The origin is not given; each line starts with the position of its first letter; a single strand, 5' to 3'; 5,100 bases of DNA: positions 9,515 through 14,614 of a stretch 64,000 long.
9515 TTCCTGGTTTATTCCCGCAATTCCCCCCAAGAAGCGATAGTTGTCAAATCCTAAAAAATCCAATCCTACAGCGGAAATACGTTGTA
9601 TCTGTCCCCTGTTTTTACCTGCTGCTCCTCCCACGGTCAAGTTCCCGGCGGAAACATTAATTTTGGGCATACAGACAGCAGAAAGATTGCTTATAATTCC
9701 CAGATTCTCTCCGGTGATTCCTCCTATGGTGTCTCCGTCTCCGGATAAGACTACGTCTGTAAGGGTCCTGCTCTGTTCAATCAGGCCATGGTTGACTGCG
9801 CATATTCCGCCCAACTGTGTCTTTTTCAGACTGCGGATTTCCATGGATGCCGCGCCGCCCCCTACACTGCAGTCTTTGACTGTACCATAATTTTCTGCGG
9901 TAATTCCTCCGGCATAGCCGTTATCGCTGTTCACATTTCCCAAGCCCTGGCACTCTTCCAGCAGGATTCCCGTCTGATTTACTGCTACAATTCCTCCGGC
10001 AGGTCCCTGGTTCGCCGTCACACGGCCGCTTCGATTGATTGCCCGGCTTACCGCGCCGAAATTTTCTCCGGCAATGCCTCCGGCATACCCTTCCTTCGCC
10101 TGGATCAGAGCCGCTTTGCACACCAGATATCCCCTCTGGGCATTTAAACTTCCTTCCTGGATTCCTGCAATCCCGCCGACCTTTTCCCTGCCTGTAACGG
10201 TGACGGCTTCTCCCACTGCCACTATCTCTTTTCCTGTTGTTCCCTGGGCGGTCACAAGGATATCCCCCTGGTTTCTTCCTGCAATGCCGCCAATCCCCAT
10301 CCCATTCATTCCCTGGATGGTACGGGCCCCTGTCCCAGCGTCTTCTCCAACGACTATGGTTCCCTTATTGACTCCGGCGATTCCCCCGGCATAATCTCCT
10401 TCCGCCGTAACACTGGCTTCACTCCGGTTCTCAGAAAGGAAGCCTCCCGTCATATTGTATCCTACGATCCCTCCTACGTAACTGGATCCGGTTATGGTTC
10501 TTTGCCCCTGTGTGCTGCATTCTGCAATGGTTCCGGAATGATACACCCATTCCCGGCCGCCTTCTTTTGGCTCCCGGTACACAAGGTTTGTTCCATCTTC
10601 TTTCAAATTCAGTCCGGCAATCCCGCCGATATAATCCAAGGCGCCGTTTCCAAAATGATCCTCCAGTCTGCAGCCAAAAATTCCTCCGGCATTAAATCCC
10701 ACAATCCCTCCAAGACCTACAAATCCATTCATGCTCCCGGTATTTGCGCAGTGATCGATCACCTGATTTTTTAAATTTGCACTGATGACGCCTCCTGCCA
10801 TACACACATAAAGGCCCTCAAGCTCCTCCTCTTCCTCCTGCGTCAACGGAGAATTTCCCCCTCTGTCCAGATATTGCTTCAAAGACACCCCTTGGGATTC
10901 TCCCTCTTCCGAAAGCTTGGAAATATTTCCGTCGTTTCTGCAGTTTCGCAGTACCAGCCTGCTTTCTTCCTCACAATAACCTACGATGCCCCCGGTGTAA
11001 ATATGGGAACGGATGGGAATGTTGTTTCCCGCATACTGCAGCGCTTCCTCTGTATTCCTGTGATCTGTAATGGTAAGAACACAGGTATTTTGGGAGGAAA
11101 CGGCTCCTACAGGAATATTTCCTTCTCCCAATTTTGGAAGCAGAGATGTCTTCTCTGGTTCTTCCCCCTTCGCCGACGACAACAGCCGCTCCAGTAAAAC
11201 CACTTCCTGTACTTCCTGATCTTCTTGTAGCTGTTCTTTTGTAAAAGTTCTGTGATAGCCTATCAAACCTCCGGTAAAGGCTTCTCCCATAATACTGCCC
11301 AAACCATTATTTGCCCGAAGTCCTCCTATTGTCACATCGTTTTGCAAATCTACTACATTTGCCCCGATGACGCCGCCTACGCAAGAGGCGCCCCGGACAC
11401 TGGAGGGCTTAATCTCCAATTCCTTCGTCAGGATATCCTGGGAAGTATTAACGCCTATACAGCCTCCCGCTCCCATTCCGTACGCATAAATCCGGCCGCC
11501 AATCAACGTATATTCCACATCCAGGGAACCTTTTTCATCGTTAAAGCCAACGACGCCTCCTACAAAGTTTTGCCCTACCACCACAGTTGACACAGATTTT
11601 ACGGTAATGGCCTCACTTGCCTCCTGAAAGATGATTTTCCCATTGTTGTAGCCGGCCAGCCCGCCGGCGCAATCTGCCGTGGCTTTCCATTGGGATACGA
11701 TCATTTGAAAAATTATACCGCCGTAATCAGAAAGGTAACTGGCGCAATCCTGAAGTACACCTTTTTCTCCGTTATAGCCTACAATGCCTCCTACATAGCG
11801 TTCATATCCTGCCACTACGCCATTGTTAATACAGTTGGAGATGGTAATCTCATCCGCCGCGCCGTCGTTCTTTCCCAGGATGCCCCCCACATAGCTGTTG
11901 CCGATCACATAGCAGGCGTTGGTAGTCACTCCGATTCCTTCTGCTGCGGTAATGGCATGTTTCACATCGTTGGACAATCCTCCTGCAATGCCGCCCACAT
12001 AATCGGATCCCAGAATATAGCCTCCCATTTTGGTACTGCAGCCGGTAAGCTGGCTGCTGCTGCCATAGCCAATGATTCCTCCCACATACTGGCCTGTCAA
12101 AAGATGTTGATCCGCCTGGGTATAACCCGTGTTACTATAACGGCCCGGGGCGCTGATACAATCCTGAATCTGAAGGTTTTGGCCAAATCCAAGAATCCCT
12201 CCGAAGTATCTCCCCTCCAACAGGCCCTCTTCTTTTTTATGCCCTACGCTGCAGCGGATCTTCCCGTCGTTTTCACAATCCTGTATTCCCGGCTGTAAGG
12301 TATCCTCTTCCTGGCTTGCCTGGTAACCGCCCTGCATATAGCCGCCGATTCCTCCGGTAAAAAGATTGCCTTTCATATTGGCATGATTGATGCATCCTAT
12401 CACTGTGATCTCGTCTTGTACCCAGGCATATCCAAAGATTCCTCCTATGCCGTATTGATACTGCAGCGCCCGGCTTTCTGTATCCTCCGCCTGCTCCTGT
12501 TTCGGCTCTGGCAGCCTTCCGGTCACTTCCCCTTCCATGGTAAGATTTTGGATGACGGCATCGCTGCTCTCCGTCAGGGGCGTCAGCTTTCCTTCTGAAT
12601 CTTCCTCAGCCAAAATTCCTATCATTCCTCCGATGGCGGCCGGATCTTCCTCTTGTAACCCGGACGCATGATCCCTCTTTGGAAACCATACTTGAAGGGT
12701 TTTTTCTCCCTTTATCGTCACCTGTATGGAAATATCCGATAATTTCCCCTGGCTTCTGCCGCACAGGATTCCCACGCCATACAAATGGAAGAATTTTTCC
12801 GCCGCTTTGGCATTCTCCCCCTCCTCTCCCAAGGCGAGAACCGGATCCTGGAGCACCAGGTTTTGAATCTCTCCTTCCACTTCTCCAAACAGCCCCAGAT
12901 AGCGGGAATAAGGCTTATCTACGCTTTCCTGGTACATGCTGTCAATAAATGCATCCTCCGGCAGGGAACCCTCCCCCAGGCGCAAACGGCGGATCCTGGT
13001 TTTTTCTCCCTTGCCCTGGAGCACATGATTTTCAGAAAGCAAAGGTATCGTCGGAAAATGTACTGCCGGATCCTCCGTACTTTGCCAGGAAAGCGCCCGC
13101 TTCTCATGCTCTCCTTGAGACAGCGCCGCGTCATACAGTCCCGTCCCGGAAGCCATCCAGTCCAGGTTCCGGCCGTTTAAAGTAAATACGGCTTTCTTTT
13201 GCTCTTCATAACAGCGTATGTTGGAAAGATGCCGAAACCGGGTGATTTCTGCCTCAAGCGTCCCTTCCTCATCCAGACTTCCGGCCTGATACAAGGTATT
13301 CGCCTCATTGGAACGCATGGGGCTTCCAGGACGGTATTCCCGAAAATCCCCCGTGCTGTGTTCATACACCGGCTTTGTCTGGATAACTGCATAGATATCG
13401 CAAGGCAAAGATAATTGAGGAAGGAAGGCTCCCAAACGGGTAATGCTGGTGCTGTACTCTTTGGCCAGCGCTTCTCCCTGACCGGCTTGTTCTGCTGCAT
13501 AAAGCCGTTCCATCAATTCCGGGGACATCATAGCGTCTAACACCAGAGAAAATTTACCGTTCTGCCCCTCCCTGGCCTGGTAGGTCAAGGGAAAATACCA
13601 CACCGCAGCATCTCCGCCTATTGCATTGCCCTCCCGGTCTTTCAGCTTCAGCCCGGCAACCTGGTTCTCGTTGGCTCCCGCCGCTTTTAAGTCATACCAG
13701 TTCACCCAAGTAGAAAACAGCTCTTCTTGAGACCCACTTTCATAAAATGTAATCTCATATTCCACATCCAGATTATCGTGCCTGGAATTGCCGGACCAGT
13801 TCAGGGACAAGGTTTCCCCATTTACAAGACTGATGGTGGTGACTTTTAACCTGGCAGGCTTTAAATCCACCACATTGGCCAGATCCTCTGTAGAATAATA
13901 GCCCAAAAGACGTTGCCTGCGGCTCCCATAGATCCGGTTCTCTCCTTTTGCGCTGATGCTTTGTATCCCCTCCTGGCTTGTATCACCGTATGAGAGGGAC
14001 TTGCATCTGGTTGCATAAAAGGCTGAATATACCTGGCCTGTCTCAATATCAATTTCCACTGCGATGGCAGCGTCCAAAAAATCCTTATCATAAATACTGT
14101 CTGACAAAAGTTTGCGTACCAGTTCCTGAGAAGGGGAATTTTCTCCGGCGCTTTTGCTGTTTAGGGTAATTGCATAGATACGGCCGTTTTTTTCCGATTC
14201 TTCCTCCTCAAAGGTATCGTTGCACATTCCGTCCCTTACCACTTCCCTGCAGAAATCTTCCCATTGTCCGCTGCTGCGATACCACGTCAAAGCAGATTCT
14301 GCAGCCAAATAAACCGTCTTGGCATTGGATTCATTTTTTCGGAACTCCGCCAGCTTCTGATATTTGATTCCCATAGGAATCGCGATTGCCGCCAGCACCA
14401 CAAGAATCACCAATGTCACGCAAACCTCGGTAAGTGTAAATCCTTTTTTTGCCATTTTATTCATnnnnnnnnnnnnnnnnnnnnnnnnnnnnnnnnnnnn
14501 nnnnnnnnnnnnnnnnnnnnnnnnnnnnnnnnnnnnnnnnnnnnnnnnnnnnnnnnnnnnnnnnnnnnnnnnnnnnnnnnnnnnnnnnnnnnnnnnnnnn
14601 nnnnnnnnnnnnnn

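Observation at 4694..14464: A 3,256-aa ORF with a canonical type IV prepilin leader: a giant modular 'pilin'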

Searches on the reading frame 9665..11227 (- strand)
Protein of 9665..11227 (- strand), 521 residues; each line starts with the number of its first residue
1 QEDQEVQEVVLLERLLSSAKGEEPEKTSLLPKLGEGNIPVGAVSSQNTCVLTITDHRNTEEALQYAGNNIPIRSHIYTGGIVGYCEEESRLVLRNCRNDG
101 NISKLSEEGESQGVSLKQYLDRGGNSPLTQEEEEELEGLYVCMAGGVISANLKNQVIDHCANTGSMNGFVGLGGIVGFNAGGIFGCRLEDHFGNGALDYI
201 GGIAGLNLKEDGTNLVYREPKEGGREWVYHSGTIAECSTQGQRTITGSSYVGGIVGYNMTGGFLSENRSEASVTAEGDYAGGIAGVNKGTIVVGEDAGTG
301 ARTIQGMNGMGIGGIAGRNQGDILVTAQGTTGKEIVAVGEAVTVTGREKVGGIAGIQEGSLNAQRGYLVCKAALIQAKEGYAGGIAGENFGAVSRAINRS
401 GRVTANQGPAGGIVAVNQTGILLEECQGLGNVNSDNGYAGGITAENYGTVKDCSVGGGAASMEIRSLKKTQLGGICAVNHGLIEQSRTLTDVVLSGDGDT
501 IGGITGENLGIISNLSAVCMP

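Call 19: search_protein_families(library=pfam, proteins=[window:9665-11227:-], max_evalue=10)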
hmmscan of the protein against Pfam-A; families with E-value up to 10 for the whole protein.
window:9665-11227:- (521 aa): 2 families
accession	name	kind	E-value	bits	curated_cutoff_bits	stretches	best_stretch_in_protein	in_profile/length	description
PF07581.17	Glug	-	0.07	14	20.5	4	247-261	1-15/28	The GLUG motif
PF00627.37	UBA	-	0.39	11.1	22.4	1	83-99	13-29/37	UBA/TS-N domain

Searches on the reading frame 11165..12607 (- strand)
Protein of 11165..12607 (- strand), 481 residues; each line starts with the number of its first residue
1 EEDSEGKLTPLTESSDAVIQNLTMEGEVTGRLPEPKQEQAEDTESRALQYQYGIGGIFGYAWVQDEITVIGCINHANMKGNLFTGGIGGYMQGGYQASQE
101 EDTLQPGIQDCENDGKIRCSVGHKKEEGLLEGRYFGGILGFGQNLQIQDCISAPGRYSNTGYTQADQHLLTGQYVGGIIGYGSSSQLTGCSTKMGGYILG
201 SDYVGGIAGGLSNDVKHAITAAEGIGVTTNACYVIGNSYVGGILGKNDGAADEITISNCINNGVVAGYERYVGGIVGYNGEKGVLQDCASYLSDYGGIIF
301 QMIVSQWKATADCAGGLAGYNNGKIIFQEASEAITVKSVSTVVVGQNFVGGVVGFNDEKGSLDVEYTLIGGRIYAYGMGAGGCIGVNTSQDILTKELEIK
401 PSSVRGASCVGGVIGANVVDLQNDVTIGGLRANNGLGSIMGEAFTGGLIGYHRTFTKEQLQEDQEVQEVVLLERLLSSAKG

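Call 19: search_protein_families(library=pfam, proteins=[window:11165-12607:-], max_evalue=10)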
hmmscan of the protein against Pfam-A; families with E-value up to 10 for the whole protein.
window:11165-12607:- (481 aa): 1 family
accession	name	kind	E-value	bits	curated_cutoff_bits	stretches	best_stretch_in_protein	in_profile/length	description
PF07581.17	Glug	-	0.00031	21.4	20.5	4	270-289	3-22/28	The GLUG motif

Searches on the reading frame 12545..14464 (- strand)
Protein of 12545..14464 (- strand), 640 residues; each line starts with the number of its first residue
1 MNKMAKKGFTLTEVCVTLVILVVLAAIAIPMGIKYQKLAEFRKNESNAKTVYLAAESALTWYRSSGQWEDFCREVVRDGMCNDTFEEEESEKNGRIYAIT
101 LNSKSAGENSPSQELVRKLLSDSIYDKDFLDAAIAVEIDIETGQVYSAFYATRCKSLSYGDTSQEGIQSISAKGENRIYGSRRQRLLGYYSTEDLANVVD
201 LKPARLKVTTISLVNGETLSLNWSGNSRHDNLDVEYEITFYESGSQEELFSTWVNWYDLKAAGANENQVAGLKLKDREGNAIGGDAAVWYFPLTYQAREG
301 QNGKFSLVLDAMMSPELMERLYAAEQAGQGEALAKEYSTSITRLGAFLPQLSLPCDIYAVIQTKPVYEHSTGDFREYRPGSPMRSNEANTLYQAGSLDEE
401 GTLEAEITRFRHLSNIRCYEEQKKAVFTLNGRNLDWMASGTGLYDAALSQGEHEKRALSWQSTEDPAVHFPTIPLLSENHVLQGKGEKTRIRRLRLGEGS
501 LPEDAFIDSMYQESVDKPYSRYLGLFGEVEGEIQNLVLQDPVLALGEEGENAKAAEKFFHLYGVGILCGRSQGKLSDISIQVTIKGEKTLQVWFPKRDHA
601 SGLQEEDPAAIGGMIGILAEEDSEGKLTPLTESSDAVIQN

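Call 35: search_protein_representatives(protein=window:12545-14464:-)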
Query: 640 residues. Proteins with E-value up to 0.001 (for the whole library): 1129; up to 1e-10: 381; up to 1e-30: 86. The best 150 are listed.
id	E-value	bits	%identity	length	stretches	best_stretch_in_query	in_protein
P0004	1.3e-236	803.6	62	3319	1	1-639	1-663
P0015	6.2e-193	659.3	57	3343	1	1-640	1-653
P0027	1.0e-187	642.0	54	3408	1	5-634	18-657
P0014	4.0e-186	636.8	56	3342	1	1-634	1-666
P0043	1.9e-179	614.7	52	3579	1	6-632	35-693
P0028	2.6e-179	614.3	52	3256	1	2-633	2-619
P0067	4.2e-175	600.4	53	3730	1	3-634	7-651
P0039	1.1e-169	582.5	55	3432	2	12-448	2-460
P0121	3.1e-166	571.1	49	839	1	1-633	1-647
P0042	6.7e-161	553.4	52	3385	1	1-631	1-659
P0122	3.5e-158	544.5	50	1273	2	1-547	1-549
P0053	8.0e-157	540.0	47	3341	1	5-626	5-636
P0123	2.4e-149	515.3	49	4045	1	3-636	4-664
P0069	7.5e-148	510.4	46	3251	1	1-627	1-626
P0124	4.3e-138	478.1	47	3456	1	5-627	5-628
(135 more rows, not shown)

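Call 36: predict_structure(alignment_id=A1)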
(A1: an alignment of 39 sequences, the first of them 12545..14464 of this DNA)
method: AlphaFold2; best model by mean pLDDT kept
length: 640 residues; sequences in the alignment: 39
mean_pLDDT: 85.4   pTM: 0.67
mean pLDDT of the five models: 85.4, 84.0, 83.3, 82.8, 82.8
residues with pLDDT >= 90: 308; 70-90: 254; 50-70: 67; < 50: 11
segments of 3 or more residues with pLDDT < 50: 196-202
pLDDT, mean of each block of 10 residues (from residue 1): 54 79 80 78 84 86 86 93 81 86 88 90 75 93 89 87 75 79 83 52 70 96 87 92 95 91 72 94 91 83 89 95 89 90 92 94 82 63 95 93 96 96 96 90 83 72 90 97 94 95 92 81 96 96 82 80 94 94 89 74 63 91 83 69
secondary structure, 60 per line:
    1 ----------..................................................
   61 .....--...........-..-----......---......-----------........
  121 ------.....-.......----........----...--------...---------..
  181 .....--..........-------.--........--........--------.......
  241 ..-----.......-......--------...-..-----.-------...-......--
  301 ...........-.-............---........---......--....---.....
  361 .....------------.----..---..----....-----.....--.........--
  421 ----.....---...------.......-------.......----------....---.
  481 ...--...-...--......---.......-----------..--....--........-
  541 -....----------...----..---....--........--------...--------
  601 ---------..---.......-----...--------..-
elements in order: H11-65 H68-78 H87-92 E96-101 H113-120 H127-131 E133-139 E144-151 E156-158 E167-169 H179-185 E188-191 H192-197 E208-215 E218-225 E234-242 E248-254 H256-261 E270-272 E289-291 E293-298 E301-311 H315-326 H330-337 H341-346 H349-352 E356-365 E394-397 E403-407 H410-418 E425-429 E433-435 E442-448 E456-462 E473-476 E480-483 E490-492 E495-497 H504-510 E526-529 E532-539 E542-545 E568-571 E574-581 E590-592 E615-621 E627-629

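Call 42: fold_search(model_id=the predicted structure, library=pdb)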
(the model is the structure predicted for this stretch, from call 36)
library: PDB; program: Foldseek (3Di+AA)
matches with E <= 10: 1988; with E <= 0.001: 0
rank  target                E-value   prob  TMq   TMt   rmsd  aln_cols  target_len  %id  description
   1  8ilx_C                1.1e-02  0.95  0.12  0.41   8.7       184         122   12  mCherry-LaM3 complex (released 2023-06-21)
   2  7tn9_I                1.4e-02  0.94  0.12  0.42   9.2       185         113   10  Structure of the Inmazeb cocktail and resistance to escape against Ebola virus (released 2023-01-25)
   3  8h3y_D                1.6e-02  0.84  0.11  0.36   9.5       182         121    9  Bacteroide Fragilis Toxin in complex with nanobody 327 (released 2023-02-08)
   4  8cyj_D                1.9e-02  0.89  0.12  0.38   9.0       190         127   10  RBD of SARS-CoV-2 Spike protein in complex with pan-sarbecovirus nanobodies 2-10, 2-67, 2-62 and 1-25 (released 2022-07-06)
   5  8eln_H                1.9e-02  0.84  0.11  0.37   8.6       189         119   10  Crystal Structure of Nanobody VHH222 Bound to Its Antigen PA14 Cif (released 2023-10-18)
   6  7aej_D                2.4e-02  0.89  0.12  0.41   8.5       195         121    9  Crystal structure of asymmetric HIV-1 gp41 containing all membrane anchors (released 2021-05-26)
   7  9kef_H                2.4e-02  0.72  0.12  0.26   9.8       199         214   12  Crystal strucutre of RABV-G in complex with SOJB-Fab complex (released 2025-04-23)
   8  8vsj_H                2.5e-02  0.80  0.12  0.40   9.0       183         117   10  Engineered peptide-specific binder in complex with HLA-DR1/CLIP (released 2024-10-02)
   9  7ugn_G                2.7e-02  0.82  0.11  0.36   8.5       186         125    8  Cryo-EM structure of BG24 inferred germline Fabs with germline CDR3s and 10-1074 Fabs in complex with HIV-1 Env immuno (released 2022-10-26)
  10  7rnn_C                2.7e-02  0.77  0.10  0.36   9.6       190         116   10  Human ASIC1a-Nb.C1 complex (released 2021-08-11)
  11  8qz4_C                3.1e-02  0.75  0.10  0.37   9.7       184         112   12  Crystal structure of human two pore domain potassium ion channel TREK-2 (K2P10.1) in complex with an activatory nanobo (released 2024-05-29)
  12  7a0v_B                3.1e-02  0.72  0.11  0.36  10.1       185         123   10  Crystal structure of the 5-phosphatase domain of Synaptojanin1 in complex with a nanobody (released 2020-12-30)
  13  5whz_H                3.1e-02  0.60  0.12  0.18   9.3       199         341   12  PGDM1400-10E8v4 CODV Fab (released 2017-10-11)
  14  9tgo_A                3.3e-02  0.75  0.11  0.38   8.2       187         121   10  Cryo-EM structure of Z22 mAb in complex with left-handed Z-DNA (dimer of trimer) (released 2026-01-14)
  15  9wsv_H                3.7e-02  0.89  0.12  0.32   8.8       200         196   11  Cryo-EM structure of DAMGO-muOR-arrestin-1-Fab30 complex (released 2025-11-26)
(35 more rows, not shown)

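Call 54: search_solved_structures(query=A1, max_evalue=1)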
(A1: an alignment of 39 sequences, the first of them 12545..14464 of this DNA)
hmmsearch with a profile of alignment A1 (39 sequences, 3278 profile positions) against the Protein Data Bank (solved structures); distinct sequences matched with E-value up to 1: 21.
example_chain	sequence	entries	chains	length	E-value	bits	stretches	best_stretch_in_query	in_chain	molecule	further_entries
9egp_A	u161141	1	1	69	3.9e-09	36.8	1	4-49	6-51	Geopilin domain 1 protein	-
7tgg_A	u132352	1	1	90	2e-07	31.2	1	4-40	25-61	Geopilin domain 1 protein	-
8tj2_C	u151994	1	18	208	1.9e-06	27.9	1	9-57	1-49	Type IV major pilin protein PilA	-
9laa_A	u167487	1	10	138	7.2e-05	22.7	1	4-37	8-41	Type IV pilin protein PilA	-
8pfb_G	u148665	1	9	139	7.2e-05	22.7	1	9-39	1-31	Type IV pilin PilE1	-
2m7g_A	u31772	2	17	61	9.1e-05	22.3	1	9-42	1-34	Geopilin domain 1 protein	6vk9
6gv9_A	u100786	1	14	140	0.00011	22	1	9-39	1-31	Prepilin peptidase-dependent protein D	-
8tum_e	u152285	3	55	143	0.00027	20.7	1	9-40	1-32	Type IV major pilin protein PilA | Pilin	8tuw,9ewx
1oqw_A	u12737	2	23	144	0.00028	20.7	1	9-40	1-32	Fimbrial protein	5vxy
9lab_B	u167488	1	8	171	0.00057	19.7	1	5-35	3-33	MSHA major pilin subunit MshA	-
2hi2_A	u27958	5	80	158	0.00073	19.3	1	9-70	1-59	Fimbrial protein | PilA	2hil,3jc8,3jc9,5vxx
8tob_GA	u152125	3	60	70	0.00079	19.2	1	10-40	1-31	Fimbrial protein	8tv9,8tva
8p3b_A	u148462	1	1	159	0.00083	19.1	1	9-68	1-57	Fimbrial protein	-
1ay2_A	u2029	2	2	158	0.00096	18.9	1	9-69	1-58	TYPE 4 PILIN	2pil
5kua_A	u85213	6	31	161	0.0013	18.5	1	9-42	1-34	pilin | Neisseria meningitidis PilE variant SB-GATDH | Neisseria meningitidis PilE, SB-DATDH variant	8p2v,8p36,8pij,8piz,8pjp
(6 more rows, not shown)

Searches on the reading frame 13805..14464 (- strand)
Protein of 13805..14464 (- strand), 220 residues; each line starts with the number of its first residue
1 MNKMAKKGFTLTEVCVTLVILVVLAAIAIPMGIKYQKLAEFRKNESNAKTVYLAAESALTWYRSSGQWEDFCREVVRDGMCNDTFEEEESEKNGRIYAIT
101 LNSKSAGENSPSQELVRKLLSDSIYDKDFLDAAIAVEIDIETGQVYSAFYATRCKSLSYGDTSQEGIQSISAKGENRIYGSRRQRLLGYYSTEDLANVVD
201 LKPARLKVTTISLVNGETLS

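Call 19: search_protein_families(library=pfam, proteins=[window:13805-14464:-], max_evalue=10)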
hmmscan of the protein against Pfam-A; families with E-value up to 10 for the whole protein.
window:13805-14464:- (220 aa): 1 family
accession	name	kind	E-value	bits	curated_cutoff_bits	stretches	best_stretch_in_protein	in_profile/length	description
PF07963.17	N_methyl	-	7.3e-05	22.6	21.2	1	4-29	2-27/27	Prokaryotic N-terminal methylation motif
